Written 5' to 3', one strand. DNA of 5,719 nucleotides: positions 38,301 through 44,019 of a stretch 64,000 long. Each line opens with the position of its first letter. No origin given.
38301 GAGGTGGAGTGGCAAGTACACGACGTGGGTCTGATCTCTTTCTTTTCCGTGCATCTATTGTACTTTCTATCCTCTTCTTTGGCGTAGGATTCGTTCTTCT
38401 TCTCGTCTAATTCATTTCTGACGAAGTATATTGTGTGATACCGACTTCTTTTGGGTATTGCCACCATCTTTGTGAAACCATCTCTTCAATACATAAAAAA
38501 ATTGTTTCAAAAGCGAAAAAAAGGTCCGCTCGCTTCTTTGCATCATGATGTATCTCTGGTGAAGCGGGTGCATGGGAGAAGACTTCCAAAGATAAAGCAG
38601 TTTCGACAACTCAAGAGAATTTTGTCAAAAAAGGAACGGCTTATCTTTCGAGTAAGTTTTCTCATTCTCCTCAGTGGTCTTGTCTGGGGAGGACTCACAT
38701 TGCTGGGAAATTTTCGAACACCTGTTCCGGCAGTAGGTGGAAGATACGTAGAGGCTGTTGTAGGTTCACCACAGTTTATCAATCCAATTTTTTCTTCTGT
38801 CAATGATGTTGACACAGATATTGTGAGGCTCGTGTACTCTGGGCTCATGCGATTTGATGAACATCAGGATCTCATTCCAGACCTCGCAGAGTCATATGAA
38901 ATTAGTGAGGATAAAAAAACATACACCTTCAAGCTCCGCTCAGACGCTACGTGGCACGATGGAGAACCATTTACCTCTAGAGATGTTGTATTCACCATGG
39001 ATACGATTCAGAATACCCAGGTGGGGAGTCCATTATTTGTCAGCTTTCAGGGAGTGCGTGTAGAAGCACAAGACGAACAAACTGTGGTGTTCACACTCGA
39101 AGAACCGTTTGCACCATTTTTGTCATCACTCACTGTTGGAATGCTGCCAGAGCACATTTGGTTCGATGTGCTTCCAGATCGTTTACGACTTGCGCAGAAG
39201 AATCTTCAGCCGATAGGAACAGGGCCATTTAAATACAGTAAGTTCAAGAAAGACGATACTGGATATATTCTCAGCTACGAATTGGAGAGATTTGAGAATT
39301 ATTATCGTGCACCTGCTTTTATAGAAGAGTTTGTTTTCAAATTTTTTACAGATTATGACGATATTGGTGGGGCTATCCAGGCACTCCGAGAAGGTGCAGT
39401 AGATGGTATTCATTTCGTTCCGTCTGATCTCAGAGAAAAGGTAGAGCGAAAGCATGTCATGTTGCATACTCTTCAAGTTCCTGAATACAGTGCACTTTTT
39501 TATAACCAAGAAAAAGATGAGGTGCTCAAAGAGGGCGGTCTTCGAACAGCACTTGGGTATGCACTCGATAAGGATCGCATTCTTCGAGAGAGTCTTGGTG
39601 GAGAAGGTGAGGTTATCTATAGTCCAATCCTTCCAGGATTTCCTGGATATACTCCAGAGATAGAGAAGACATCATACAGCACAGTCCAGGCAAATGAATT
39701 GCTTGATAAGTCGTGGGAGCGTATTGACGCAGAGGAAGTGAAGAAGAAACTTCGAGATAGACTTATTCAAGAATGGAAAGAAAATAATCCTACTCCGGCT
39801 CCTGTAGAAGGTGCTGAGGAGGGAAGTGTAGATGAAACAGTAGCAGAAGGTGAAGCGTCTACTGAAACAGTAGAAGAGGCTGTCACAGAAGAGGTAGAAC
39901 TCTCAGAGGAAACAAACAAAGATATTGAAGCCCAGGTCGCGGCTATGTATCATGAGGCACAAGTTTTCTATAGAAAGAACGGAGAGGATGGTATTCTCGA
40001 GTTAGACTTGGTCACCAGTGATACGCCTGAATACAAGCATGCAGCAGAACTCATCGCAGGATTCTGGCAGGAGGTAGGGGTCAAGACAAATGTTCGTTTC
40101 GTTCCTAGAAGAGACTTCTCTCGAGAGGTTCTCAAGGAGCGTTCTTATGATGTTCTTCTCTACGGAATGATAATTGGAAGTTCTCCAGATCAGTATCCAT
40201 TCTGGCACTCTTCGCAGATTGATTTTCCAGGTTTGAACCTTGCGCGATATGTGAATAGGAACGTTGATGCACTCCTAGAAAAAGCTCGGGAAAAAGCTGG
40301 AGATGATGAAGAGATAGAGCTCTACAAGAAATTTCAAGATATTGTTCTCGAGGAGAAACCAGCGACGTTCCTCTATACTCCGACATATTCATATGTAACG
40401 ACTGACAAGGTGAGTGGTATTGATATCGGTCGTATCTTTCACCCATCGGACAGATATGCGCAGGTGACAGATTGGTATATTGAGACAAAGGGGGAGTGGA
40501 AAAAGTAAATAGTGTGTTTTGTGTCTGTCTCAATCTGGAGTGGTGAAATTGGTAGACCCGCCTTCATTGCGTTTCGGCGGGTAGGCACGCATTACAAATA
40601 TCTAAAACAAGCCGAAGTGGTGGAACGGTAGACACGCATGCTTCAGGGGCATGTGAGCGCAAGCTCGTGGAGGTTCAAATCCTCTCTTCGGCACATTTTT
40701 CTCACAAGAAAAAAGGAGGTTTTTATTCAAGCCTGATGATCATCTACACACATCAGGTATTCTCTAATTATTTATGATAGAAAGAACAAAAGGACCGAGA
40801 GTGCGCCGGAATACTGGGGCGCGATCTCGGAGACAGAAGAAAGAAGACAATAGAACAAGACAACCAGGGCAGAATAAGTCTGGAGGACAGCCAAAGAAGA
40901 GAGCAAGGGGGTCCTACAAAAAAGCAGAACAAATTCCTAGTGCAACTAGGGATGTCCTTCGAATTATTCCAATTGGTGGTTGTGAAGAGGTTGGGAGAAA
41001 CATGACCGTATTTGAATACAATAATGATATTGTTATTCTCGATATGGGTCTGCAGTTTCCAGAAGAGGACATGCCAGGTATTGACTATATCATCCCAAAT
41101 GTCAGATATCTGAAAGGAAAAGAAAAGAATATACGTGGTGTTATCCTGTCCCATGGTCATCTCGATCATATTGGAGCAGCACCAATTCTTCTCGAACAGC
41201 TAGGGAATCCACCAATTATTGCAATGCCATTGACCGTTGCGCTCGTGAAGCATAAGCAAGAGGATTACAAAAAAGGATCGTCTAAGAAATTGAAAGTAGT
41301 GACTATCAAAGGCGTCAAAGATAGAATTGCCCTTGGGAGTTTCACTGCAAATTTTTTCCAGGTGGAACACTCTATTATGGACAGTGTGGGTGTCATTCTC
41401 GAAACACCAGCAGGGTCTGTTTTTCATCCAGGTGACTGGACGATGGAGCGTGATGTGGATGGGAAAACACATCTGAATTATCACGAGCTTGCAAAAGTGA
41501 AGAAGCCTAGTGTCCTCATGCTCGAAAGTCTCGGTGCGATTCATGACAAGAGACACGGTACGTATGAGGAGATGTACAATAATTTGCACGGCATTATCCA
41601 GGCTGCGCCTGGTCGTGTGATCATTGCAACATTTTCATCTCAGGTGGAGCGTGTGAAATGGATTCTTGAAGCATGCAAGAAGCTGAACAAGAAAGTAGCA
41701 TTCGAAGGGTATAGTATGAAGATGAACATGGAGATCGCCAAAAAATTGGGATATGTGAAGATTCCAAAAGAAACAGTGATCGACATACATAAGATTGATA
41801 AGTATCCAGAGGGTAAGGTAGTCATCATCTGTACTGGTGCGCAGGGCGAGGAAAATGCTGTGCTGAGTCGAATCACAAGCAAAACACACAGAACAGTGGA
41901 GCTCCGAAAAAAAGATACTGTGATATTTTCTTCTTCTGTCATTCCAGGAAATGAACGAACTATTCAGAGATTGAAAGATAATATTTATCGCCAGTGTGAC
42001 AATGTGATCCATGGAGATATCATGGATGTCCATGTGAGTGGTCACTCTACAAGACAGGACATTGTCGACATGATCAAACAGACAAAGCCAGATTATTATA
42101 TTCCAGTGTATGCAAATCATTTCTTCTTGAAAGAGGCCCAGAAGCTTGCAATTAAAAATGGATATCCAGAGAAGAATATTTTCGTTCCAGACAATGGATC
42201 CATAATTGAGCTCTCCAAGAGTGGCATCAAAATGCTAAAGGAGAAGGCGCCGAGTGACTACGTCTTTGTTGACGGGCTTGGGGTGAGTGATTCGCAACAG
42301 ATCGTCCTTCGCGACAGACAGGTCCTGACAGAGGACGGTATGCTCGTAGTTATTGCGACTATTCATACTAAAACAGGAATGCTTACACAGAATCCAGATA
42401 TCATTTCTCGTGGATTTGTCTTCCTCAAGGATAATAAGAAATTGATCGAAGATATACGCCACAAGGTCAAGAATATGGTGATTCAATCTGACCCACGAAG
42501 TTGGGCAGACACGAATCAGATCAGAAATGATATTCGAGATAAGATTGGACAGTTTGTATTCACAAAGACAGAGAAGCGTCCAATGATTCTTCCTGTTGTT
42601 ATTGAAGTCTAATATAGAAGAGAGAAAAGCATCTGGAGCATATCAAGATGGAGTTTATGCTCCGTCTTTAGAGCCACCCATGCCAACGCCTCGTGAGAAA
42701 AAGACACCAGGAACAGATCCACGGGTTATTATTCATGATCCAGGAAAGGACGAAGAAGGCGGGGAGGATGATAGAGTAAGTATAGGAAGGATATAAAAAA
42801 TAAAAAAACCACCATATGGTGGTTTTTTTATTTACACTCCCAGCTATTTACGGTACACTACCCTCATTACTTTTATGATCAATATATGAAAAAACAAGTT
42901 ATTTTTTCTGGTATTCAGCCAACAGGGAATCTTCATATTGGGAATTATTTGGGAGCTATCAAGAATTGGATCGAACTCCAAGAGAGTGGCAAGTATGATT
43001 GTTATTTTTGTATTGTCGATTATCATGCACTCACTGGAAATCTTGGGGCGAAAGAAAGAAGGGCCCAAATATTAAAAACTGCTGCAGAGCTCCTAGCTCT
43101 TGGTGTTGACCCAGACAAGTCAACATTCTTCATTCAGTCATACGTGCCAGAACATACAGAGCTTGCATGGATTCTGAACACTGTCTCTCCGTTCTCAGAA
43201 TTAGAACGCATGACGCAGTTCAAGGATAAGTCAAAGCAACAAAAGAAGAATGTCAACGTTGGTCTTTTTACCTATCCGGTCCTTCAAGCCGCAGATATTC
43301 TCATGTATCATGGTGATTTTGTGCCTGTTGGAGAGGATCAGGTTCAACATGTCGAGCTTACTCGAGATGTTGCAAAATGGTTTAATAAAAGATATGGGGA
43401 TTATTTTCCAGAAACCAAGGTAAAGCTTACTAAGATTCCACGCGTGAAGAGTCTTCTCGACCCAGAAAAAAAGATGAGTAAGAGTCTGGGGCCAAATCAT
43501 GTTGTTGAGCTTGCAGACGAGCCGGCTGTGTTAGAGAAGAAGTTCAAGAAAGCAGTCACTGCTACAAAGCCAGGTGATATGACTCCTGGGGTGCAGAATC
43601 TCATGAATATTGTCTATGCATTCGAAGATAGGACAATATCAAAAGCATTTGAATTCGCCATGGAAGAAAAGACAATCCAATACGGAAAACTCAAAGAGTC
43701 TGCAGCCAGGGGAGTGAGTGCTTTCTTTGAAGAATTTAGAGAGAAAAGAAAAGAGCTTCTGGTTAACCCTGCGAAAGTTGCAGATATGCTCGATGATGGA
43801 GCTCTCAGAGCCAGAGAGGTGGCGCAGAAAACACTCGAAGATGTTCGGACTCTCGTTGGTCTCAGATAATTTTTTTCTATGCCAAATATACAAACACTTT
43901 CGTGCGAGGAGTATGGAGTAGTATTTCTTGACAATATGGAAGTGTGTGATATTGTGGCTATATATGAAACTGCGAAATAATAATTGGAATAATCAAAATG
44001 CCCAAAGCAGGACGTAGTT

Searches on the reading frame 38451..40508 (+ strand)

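Call 66: search_protein_families(library=pfam, proteins=[window:38451-40508:+], max_evalue=0.0001)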
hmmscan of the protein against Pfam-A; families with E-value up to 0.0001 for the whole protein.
window:38451-40508:+ (685 aa): 1 family
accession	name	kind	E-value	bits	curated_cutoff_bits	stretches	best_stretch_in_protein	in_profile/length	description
PF00496.27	SBP_bac_5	-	5.9e-66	223.5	32.4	2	141-429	2-284/368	Bacterial extracellular solute-binding proteins, family 5 Middle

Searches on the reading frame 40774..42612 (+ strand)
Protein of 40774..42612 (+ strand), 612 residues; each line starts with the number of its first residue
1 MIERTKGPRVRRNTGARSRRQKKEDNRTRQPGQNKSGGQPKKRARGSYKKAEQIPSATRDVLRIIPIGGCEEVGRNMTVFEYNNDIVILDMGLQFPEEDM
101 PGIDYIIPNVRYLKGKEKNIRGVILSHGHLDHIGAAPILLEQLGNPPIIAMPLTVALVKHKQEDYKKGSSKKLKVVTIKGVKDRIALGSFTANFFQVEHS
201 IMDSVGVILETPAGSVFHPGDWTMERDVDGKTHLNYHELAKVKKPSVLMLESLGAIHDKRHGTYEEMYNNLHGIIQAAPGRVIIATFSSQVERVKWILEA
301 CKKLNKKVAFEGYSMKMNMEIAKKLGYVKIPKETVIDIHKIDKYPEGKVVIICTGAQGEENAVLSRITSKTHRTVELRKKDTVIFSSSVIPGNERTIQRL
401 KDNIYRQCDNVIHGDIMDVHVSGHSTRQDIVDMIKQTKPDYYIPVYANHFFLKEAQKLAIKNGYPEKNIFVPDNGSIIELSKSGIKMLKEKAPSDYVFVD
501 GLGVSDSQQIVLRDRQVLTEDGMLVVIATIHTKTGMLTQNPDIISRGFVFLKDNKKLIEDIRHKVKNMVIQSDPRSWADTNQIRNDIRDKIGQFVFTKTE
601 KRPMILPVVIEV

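Call 66: search_protein_families(library=pfam, proteins=[window:40774-42612:+], max_evalue=0.0001)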
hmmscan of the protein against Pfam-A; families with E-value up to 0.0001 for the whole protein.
window:40774-42612:+ (612 aa): 5 families
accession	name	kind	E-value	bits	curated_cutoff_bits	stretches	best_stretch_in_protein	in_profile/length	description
PF22505.1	RNase_J_b_CASP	-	6e-45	152.5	27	1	280-402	2-124/126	Ribonuclease J, beta-CASP domain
PF17770.6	RNase_J_C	-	6.8e-29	101.3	23.8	1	511-612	1-102/102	Ribonuclease J C-terminal domain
PF00753.33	Lactamase_B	-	8.3e-11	42.6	22.7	1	74-169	5-93/196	Metallo-beta-lactamase superfamily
PF12706.13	Lactamase_B_2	-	4.7e-09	36.6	27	1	117-259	27-171/200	Beta-lactamase superfamily domain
PF07521.17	RMMBL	-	3.6e-05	24.1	21.6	0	416-449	8-42/63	Zn-dependent metallo-hydrolase RNA specificity domain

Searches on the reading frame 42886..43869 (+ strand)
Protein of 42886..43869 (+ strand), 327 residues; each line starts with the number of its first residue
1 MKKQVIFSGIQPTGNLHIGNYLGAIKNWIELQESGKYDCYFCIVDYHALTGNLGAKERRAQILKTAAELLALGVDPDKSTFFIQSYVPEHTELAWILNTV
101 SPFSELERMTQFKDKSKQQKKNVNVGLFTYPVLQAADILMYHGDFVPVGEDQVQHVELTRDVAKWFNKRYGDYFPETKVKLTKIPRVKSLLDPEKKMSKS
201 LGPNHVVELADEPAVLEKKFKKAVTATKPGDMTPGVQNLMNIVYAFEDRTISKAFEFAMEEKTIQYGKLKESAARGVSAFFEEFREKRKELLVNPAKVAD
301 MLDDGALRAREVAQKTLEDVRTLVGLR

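Call 66: search_protein_families(library=pfam, proteins=[window:42886-43869:+], max_evalue=0.0001)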
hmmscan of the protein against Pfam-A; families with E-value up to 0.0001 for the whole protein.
window:42886-43869:+ (327 aa): 1 family
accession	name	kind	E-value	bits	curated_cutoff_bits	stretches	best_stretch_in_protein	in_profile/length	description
PF00579.31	tRNA-synt_1b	-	4.1e-71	240.1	21.1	1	5-282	7-292/292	tRNA synthetases class I (W and Y)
